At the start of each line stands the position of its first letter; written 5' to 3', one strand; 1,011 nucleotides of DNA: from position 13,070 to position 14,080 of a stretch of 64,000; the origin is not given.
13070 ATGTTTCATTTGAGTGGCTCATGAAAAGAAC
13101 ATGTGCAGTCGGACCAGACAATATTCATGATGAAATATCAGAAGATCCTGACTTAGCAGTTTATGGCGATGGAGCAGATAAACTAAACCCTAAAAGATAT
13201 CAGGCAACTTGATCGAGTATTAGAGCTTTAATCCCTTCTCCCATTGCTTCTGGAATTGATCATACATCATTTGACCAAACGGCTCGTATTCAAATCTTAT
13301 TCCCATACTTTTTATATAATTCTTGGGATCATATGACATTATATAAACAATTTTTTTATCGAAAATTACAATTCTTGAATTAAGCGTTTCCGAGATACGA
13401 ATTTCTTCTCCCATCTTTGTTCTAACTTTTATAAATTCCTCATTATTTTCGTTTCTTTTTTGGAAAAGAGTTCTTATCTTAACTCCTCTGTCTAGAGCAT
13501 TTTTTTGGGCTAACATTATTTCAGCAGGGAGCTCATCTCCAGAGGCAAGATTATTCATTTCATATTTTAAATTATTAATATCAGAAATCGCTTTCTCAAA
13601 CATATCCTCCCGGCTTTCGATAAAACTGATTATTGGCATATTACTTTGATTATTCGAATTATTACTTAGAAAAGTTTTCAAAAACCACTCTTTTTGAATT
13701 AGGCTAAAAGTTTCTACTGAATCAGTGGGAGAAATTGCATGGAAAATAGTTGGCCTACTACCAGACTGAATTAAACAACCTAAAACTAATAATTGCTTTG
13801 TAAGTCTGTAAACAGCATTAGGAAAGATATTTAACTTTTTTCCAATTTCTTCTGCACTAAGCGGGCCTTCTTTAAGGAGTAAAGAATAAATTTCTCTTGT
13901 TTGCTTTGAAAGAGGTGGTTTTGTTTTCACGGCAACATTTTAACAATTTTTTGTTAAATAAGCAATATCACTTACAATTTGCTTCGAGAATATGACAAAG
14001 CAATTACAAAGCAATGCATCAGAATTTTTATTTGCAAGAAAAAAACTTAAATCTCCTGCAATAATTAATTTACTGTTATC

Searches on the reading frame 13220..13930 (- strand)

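Call 97: search_protein_families(library=pfam, proteins=[window:13220-13930:-], max_evalue=0.00001)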
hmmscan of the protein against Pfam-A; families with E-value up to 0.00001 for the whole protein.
window:13220-13930:- (236 aa): 1 family
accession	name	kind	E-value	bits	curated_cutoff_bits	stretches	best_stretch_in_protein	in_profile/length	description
PF01978.25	TrmB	-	5.7e-08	32.9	25.6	1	12-68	11-67/68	Sugar-specific transcriptional regulator TrmB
